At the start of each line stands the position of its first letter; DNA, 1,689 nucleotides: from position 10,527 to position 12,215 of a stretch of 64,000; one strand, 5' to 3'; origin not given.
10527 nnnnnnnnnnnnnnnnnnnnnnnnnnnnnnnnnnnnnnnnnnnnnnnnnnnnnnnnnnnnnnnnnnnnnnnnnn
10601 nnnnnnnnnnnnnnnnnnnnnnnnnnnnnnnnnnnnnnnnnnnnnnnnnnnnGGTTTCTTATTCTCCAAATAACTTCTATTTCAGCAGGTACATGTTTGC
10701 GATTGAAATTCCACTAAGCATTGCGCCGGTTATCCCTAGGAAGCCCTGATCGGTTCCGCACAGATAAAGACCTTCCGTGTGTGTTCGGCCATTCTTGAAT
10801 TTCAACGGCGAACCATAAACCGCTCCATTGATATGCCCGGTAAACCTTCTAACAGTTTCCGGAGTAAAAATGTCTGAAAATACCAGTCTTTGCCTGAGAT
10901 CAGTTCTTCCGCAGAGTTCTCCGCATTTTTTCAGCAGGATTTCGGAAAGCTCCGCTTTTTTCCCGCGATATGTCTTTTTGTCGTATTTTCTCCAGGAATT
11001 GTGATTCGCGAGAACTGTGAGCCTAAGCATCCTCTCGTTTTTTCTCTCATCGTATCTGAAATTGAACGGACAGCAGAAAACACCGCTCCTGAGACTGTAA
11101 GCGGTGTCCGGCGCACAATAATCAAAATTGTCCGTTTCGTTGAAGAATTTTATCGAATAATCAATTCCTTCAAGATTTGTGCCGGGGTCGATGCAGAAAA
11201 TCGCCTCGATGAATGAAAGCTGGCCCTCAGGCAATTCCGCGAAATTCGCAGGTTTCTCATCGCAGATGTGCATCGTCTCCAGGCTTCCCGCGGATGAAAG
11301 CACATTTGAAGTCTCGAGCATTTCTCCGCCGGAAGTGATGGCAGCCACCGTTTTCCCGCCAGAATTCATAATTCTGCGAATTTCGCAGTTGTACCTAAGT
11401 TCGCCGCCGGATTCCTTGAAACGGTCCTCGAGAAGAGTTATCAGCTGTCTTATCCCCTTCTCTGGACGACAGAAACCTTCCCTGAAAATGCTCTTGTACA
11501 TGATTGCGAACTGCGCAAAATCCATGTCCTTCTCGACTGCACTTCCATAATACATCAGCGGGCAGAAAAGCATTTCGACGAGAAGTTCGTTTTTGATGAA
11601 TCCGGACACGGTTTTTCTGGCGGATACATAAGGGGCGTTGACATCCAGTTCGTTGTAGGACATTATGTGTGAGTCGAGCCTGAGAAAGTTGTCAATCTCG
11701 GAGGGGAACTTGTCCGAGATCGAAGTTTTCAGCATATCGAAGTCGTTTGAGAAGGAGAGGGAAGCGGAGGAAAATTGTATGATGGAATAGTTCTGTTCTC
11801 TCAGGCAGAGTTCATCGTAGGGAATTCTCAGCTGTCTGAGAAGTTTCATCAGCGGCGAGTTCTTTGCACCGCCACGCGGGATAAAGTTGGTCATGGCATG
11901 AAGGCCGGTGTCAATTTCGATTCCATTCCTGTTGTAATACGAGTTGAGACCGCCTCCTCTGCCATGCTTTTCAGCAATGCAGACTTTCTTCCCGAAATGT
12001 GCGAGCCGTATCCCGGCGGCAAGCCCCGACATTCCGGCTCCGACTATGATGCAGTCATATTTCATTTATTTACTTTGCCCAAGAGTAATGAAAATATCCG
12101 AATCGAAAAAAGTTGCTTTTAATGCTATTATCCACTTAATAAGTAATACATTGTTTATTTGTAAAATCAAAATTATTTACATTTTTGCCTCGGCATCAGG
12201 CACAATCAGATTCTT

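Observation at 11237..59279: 15-bp perfect palindrome CTGCGAA-W-TTCGCAG scattered through unrelated coding regions in all reading frames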

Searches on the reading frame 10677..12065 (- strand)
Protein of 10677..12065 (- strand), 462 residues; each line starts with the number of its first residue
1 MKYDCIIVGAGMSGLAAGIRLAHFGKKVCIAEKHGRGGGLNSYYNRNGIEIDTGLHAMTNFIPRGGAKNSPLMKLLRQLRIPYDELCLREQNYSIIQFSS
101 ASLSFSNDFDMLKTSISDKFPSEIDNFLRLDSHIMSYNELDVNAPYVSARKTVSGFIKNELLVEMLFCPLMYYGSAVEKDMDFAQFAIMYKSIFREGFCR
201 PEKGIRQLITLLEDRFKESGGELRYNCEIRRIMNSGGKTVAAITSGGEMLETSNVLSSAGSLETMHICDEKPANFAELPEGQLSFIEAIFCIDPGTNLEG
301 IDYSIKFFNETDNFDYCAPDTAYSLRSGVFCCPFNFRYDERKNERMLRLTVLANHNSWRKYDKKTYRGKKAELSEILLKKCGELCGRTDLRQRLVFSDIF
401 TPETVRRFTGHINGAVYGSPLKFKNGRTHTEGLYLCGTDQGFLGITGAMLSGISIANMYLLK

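Call 7: search_protein_families(library=pfam, proteins=[window:10677-12065:-])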
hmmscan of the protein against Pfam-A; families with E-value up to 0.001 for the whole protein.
window:10677-12065:- (462 aa): 8 families
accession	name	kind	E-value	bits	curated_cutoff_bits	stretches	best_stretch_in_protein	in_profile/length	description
PF01593.30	Amino_oxidase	-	8.3e-16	58.7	19.8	1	12-256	1-251/443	Flavin containing amine oxidoreductase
PF13450.12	NAD_binding_8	-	2e-10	41.2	21.9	1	7-78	1-67/68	NAD(P)-binding Rossmann-like domain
PF01266.30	DAO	-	2.8e-07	30.8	27.9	1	4-39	1-36/353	FAD dependent oxidoreductase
PF00890.30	FAD_binding_2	-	3.4e-06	27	20.4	1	4-39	1-36/414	FAD binding domain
PF03486.20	HI0933_like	-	1.8e-05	24.7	50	0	4-36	2-34/244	HI0933-like protein Rossmann domain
PF12831.13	FAD_oxidored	-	2.4e-05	24.3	27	1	4-42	1-39/416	FAD dependent oxidoreductase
PF07992.20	Pyr_redox_2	-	5.2e-05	23.2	26.1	0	3-34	1-32/291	Pyridine nucleotide-disulphide oxidoreductase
PF01946.23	Thi4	-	0.00065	19.4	26.2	0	2-39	17-56/235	Thi4 family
